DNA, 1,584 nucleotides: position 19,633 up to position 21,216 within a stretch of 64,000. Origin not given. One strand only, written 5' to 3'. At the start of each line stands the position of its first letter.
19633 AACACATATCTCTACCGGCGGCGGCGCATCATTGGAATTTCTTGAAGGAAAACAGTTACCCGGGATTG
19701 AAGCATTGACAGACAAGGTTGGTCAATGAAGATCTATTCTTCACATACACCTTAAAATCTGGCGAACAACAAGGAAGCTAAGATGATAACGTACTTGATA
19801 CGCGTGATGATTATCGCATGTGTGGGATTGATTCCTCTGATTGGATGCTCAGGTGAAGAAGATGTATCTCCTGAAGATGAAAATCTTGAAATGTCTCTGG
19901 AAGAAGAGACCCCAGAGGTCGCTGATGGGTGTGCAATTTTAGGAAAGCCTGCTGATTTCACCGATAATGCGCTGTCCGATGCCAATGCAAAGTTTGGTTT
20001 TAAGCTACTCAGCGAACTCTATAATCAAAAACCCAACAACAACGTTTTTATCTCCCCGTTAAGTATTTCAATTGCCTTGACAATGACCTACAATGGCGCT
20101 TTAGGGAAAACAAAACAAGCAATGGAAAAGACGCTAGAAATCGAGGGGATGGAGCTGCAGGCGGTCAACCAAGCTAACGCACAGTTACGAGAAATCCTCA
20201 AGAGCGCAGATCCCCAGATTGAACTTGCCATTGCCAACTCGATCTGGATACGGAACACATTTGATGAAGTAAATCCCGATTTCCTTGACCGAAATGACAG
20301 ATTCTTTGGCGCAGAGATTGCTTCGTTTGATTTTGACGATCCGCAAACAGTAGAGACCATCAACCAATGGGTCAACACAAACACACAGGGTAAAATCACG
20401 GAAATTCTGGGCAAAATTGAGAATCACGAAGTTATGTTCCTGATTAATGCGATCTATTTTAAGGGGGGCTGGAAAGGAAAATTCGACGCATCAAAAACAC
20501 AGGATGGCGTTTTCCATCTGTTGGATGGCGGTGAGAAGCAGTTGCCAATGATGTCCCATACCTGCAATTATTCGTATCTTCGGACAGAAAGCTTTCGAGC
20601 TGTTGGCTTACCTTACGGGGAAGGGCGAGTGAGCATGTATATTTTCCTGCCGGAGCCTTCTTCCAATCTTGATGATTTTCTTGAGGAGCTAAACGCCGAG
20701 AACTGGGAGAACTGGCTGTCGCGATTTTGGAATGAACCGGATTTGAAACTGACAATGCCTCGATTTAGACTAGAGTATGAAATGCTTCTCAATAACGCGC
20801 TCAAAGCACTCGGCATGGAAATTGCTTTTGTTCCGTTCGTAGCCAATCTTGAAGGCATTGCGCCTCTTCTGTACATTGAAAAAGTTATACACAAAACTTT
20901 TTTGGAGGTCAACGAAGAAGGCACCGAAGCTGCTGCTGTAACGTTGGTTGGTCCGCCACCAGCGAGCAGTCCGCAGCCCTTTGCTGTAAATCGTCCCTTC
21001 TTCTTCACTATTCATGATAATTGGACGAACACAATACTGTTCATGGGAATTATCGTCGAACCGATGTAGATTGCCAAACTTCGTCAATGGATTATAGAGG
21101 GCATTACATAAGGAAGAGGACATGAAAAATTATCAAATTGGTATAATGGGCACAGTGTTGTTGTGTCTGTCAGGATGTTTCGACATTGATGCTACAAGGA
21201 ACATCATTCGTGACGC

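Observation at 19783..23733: Tandem array of three lipoprotein serpins with diversified reactive-centre loops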

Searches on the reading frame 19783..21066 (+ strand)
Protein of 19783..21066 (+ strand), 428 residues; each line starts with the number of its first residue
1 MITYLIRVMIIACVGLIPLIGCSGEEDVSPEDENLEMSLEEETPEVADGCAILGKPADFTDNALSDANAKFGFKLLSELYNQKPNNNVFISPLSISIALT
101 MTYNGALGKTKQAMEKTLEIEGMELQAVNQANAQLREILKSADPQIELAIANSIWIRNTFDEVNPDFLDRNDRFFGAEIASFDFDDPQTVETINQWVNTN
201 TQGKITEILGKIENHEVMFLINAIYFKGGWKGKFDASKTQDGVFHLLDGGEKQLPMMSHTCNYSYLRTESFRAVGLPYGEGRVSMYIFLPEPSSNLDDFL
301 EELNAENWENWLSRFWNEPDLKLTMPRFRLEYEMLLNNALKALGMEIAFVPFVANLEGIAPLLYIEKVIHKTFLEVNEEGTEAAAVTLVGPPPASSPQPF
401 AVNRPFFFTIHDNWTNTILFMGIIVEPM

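Call 3: search_protein_families(library=pfam, proteins=[window:19783-21066:+])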
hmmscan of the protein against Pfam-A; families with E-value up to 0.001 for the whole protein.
window:19783-21066:+ (428 aa): 1 family
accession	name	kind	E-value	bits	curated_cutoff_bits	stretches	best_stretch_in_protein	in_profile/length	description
PF00079.25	Serpin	-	4.4e-112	375.4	27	1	67-427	2-370/370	Serpin (serine protease inhibitor)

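Call 13: find_related_loci(query=A1, collection=genome_contigs, flank=6000)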
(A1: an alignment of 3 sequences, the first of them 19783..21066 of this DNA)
Query A1 (428 aa) in genome_contigs; peptide patterns used: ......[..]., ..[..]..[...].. (x = any residue, [..] = any of these).
149 stretches matched a pattern; 112 encode a relative of the query (tblastn E <= 1e-3); the best 80 are kept; 80 distinct loci.
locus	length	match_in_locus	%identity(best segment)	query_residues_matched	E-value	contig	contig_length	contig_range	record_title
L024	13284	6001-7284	82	1-428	0e+0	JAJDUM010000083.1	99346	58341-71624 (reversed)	MAG: Candidatus Poribacteria bacterium isolate jk18x1bzbins.78 k141_1443701, whole genome shotgun sequence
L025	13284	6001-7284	81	1-428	0e+0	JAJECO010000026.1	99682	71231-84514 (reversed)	MAG: Candidatus Poribacteria bacterium isolate jk18xAbins.25 k141_1243768, whole genome shotgun sequence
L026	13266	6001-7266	82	5-428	0e+0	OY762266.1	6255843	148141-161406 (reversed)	MAG: Candidatus Poribacteria bacterium isolate f15cbddf-0c87-47e8-aab1-4ca568006f86 genome assembly, chromosome: 1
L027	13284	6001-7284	80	1-428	0e+0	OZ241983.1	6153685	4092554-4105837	MAG: Candidatus Poribacteria bacterium isolate 364a25e6-8d4f-453a-8db8-f2b726c437a0 genome assembly, chromosome: 1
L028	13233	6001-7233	52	1-428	7e-133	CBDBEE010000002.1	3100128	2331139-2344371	MAG: Candidatus Poribacteria bacterium isolate 9eb15a66-94a6-4ca6-bf90-476f30333b94 genome assembly, contig: contig_2, w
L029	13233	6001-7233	52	1-428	3e-132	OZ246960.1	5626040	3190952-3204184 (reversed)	MAG: Candidatus Poribacteria bacterium isolate 0ebab745-6bcd-42b0-bac1-d05ba6febf80 genome assembly, chromosome: 1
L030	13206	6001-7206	51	6-428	2e-131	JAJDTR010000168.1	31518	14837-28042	MAG: Candidatus Poribacteria bacterium isolate jk18x1bzbins.36 k141_664515, whole genome shotgun sequence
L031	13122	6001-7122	54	61-427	1e-130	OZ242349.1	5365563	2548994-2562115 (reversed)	MAG: Candidatus Poribacteria bacterium isolate e367748c-ea16-458c-b08a-e5b385d280ea genome assembly, chromosome: 1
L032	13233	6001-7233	52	1-428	2e-130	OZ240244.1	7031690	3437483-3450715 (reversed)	MAG: Candidatus Poribacteria bacterium isolate 530b1872-db39-4376-9dde-5bfc35f27194 genome assembly, chromosome: 1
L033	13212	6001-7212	50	13-427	2e-129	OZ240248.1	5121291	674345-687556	MAG: Candidatus Poribacteria bacterium isolate b8ffb888-6308-4f48-b550-e0c295cc777e genome assembly, chromosome: 1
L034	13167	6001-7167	54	49-428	2e-129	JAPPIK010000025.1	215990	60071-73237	MAG: Candidatus Poribacteria bacterium isolate RHO2_bin_20 NODE_74_length_215990_cov_35.611531, whole genome shotgun seq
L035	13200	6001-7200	53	8-428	1e-129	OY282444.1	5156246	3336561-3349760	MAG: uncultured Poribacteria bacterium genome assembly, chromosome: 1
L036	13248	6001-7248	49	6-427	2e-129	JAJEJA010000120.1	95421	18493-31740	MAG: Candidatus Poribacteria bacterium isolate p16x63bins.62 k141_485928, whole genome shotgun sequence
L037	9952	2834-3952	54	61-426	2e-129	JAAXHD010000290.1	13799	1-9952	MAG: Candidatus Poribacteria bacterium isolate Plut_88880 unfiltered_Plut_88880_genomic_contig_525991, whole genome shot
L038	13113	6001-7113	54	61-428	4e-129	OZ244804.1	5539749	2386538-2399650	MAG: Candidatus Poribacteria bacterium isolate 01d6ffbc-f1d2-4681-b35a-d9b575322fea genome assembly, chromosome: 1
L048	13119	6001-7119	54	61-427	4e-127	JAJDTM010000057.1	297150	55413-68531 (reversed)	MAG: Candidatus Poribacteria bacterium isolate jk18x1bzbins.25 k141_1372348, whole genome shotgun sequence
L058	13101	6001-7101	53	66-427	1e-125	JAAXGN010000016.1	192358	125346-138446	MAG: Candidatus Poribacteria bacterium isolate Plut_88864 filtered_Plut_88864_genomic_contig_5925, whole genome shotgun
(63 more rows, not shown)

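Call 52: find_homologous_proteins(query=window:19783-21066:+, max_evalue=1e-30)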
Query window:19783-21066:+ (428 aa): 7989 proteins with E <= 1e-30 among 8000 candidates; the best 120 are listed.
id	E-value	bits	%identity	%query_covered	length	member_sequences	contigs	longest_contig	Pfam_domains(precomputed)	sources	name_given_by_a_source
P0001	3.1e-289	977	100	100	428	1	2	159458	PF00079.26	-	-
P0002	3.3e-257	871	89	100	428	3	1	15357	PF00079.26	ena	-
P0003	2.3e-256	868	89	100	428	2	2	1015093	PF00079.26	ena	-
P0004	4.4e-247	838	86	100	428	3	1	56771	PF00079.26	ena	-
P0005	5.3e-247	838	86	100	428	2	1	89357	PF00079.26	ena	-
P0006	1.9e-246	836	85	99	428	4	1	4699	PF00079.26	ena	-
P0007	9.1e-246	833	85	100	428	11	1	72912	PF00079.26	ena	-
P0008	4.7e-243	824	85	100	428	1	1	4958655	PF00079.26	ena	-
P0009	4.3e-240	815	83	100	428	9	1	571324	PF00079.26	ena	-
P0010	7.9e-240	814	83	100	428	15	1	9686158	PF00079.26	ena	-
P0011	1.1e-237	807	84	97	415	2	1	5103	PF00079.26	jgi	jgi:serpin B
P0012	1.8e-234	796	82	100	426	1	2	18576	PF00079.26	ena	-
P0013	1.7e-233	793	82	99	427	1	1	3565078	PF00079.26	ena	-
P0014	1.8e-232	790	82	100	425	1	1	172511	PF00079.26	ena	-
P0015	7.4e-230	781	81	100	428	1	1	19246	PF00079.26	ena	-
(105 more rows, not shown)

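Call 57: predict_structure(alignment_id=A2)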
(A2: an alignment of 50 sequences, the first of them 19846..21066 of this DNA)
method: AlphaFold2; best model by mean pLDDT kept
length: 407 residues; sequences in the alignment: 50
mean_pLDDT: 82.1   pTM: 0.83
mean pLDDT of the five models: 82.1, 81.2, 80.9, 77.0, 68.5
residues with pLDDT >= 90: 151; 70-90: 201; 50-70: 17; < 50: 38
segments of 3 or more residues with pLDDT < 50: 1-27, 370-380
pLDDT, mean of each block of 10 residues (from residue 1): 32 32 44 59 87 92 85 94 93 93 91 84 83 91 93 94 92 93 87 87 90 85 87 88 87 88 90 82 88 82 86 87 87 84 86 90 82 35 85 89 84
secondary structure, 60 per line:
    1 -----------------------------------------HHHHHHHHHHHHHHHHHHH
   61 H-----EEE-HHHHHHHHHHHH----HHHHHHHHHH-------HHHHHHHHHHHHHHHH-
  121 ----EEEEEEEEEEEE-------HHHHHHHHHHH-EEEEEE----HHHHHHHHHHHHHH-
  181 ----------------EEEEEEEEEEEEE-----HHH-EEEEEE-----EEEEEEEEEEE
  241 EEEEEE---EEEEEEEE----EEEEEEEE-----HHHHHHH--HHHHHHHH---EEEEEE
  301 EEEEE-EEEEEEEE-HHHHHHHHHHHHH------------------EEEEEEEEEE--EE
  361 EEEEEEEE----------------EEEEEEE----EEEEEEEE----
elements in order: H42-61 E67-69 H71-82 H87-96 H104-119 E125-136 H144-154 E156-161 H166-179 E197-209 E219-224 E230-246 E250-257 E262-269 H275-281 H284-291 E295-305 E307-314 H316-328 E347-356 E359-368 E385-391 E396-403

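Call 60: fold_search(model_id=the predicted structure, library=pdb)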
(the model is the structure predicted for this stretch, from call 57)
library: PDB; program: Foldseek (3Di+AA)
matches with E <= 10: 1156; with E <= 0.001: 415
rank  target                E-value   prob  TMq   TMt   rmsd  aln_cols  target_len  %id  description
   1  1e04_L                2.1e-40  1.00  0.83  0.82   2.6       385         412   32  PLASMA BETA ANTITHROMBIN-III (released 2000-06-02)
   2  1nq9_L                2.7e-40  1.00  0.82  0.81   6.8       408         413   30  Crystal Structure of Antithrombin in the Pentasaccharide-Bound Intermediate State (released 2003-09-30)
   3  1dzg_L                1.0e-39  1.00  0.81  0.81   6.4       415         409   31  N135Q-S380C-ANTITHROMBIN-III (released 2000-05-26)
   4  5cdz                  1.5e-39  1.00  0.81  0.91   2.4       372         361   35  Crystal structure of conserpin in the latent state (released 2016-07-20)
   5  2pef                  1.6e-39  1.00  0.80  0.89   3.6       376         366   30  Crystal Structure of a Thermophilic Serpin, Tengpin, in the Latent State (released 2007-06-19)
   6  1oyh_L                1.8e-39  1.00  0.82  0.82   4.0       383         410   33  Crystal Structure of P13 Alanine Variant of Antithrombin (released 2004-04-13)
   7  4eb1_L                2.0e-39  1.00  0.82  0.85   4.3       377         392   32  Hyperstable in-frame insertion variant of antithrombin (released 2012-07-18)
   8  1dzh_L                8.9e-39  1.00  0.83  0.83   5.6       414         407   30  P14-FLUORESCEIN-N135Q-S380C-ANTITHROMBIN-III (released 2000-05-26)
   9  5ncu_A                1.3e-38  1.00  0.77  0.94   2.6       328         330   36  Structure of the subtilisin induced serpin-type proteinase inhibitor, miropin. (released 2017-05-24)
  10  1br8_L                1.6e-38  1.00  0.82  0.84   6.7       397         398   31  IMPLICATIONS FOR FUNCTION AND THERAPY OF A 2.9A STRUCTURE OF BINARY-COMPLEXED ANTITHROMBIN (released 1998-09-02)
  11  5ncw_A                1.8e-38  1.00  0.77  0.94   1.3       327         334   37  Structure of the trypsin induced serpin-type proteinase inhibitor, miropin (V367K/K368A mutant). (released 2017-05-24)
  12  1e05_L                1.8e-38  1.00  0.83  0.81   2.6       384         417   32  PLASMA ALPHA ANTITHROMBIN-III (released 2000-06-02)
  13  2hij_L                2.0e-38  1.00  0.81  0.81   2.8       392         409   31  Crystal Structure of P14 Alanine Variant of Antithrombin (released 2007-06-19)
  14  1azx_L                2.0e-38  1.00  0.81  0.80   4.1       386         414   33  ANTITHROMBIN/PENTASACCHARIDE COMPLEX (released 1999-01-13)
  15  1jvq_L                2.3e-38  1.00  0.82  0.82   3.1       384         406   32  Crystal structure at 2.6A of the ternary complex between antithrombin, a P14-P8 reactive loop peptide, and an exogenou (released 2003-06-03)
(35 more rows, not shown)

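Call 66: search_protein_families(library=pfam, proteins=[L048:4887-5849:+, L048:7284-8816:+, L048:8812-9744:+, L048:9744-10748:+, L048:10764-11648:+, L058:2304-4568:+, L058:4870-5829:+, L058:8435-10003:+, L058:9945-10922:+, L058:10932-11915:+])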
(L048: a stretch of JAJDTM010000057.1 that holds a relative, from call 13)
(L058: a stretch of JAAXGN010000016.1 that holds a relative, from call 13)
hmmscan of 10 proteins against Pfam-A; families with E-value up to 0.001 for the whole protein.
L048:4887-5849:+ (321 aa): 1 family
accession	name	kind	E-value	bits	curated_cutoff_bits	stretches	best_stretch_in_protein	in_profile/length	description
PF00174.25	Oxidored_molyb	-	8e-35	120.3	24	1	107-266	4-169/169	Oxidoreductase molybdopterin binding domain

L048:7284-8816:+ (511 aa): 5 families
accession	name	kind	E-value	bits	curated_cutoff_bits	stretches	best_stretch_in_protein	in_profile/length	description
PF12034.13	YfbK_C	-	1.2e-36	127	25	1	341-502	1-181/184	Uncharacterized protein YfbK, C-terminal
PF12450.13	vWF_A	-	2.6e-26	91.9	25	1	60-144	7-92/94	von Willebrand factor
PF00092.34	VWA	-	2.9e-20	73.6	23.8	1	166-334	2-171/174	von Willebrand factor type A domain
PF13519.12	VWA_2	-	1.2e-18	68.1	27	1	167-270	2-106/107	von Willebrand factor type A domain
PF13768.12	VWA_3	-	6.9e-14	52.6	27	1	166-322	3-153/155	von Willebrand factor type A domain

L048:8812-9744:+ (311 aa): 1 family
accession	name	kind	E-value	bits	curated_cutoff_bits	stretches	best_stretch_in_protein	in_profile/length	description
PF13485.12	Peptidase_MA_2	-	1.3e-27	97.4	32.4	1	59-256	6-199/201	Peptidase MA superfamily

L048:9744-10748:+ (335 aa): 1 family
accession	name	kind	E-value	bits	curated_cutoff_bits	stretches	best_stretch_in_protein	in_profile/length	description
PF00149.33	Metallophos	-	1.1e-10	42.7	21.5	1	50-265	2-189/191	Calcineurin-like phosphoesterase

L048:10764-11648:+ (295 aa): 16 families
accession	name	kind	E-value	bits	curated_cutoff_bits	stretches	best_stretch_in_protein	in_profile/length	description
PF00515.34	TPR_1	-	3.5e-30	103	27.8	2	141-167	6-32/34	Tetratricopeptide repeat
PF07719.23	TPR_2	-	4.1e-26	89.3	27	2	138-167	3-32/34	Tetratricopeptide repeat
PF13414.12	TPR_11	-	2.4e-24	85.2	26.8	2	50-81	9-40/42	TPR repeat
PF13181.12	TPR_8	-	2.4e-19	68.2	25.7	0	103-130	1-28/34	Tetratricopeptide repeat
PF13432.12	TPR_16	-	6.8e-16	58.8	32.7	3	41-97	3-59/65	Tetratricopeptide repeat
PF13431.12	TPR_17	-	5.8e-15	54.7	24.4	1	57-90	1-34/34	Tetratricopeptide repeat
PF13424.12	TPR_12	-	6.3e-12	46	30.1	1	103-164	10-73/77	Tetratricopeptide repeat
PF13371.12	TPR_9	-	8.3e-12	45.4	35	1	45-106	5-66/73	Tetratricopeptide repeat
PF25575.1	TPR_BSK1_C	-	1.4e-10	41.5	42.2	0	31-96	38-104/118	Serine/threonine-protein kinase BSK1-like, TPR repeats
PF14559.12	TPR_19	-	2e-10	41.3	25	0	227-275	2-46/68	Tetratricopeptide repeat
PF13174.12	TPR_6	-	6.7e-10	39.4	26.3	0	138-168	2-32/33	Tetratricopeptide repeat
PF13428.12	TPR_14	-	4.7e-09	36.5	23.5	0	140-174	5-40/44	Tetratricopeptide repeat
PF10602.15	RPN7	-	3.6e-05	24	29.6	1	115-248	15-145/174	26S proteasome subunit RPN7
PF25058.1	ARM_TT21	-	0.00013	22.4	27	0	43-175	15-129/155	Tetratricopeptide repeat protein 21 ARM repeat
PF12895.13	ANAPC3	-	0.00017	22.3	27.2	0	129-182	18-69/82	Anaphase-promoting complex, cyclosome, subunit 3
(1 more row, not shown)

L058:2304-4568:+ (755 aa): 5 families
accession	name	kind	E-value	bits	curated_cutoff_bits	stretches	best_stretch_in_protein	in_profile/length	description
PF00326.27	Peptidase_S9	-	3.3e-23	82.7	22.6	1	579-749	48-211/213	Prolyl oligopeptidase family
PF07676.18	PD40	-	1.1e-19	70.3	20.9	1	87-120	4-38/38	WD40-like Beta Propeller Repeat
PF00930.27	DPPIV_N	-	2.9e-06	26.7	22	0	76-126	27-73/354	Dipeptidyl peptidase IV (DPP IV) N-terminal region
PF00561.26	Abhydrolase_1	-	0.00039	20.6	25.8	0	659-726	177-241/245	alpha/beta hydrolase fold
PF01738.24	DLH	-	0.00086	19.4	21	0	581-624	83-126/217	Dienelactone hydrolase family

L058:4870-5829:+ (320 aa): 1 family
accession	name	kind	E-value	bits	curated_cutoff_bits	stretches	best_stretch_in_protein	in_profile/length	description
PF00174.25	Oxidored_molyb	-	1.7e-35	122.6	24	1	108-266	5-169/169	Oxidoreductase molybdopterin binding domain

L058:8435-10003:+ (523 aa): 5 families
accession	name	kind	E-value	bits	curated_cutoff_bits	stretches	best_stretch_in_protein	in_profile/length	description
PF12034.13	YfbK_C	-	3.7e-42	145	25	2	350-414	1-65/184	Uncharacterized protein YfbK, C-terminal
PF12450.13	vWF_A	-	7.4e-28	96.8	25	1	69-151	7-90/94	von Willebrand factor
PF00092.34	VWA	-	1.3e-19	71.5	23.8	1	175-341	2-169/174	von Willebrand factor type A domain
PF13519.12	VWA_2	-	2.7e-16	60.5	27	1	176-279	2-106/107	von Willebrand factor type A domain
PF13768.12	VWA_3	-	2e-14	54.4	27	1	175-331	3-153/155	von Willebrand factor type A domain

L058:9945-10922:+ (326 aa): 1 family
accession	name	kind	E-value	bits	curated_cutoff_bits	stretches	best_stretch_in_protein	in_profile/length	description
PF13485.12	Peptidase_MA_2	-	4.8e-23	82.4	32.4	1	87-271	19-199/201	Peptidase MA superfamily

L058:10932-11915:+ (328 aa): 1 family
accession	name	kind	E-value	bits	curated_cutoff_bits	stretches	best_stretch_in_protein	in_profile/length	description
PF00149.33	Metallophos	-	5.4e-11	43.7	21.5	1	49-264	2-189/191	Calcineurin-like phosphoesterase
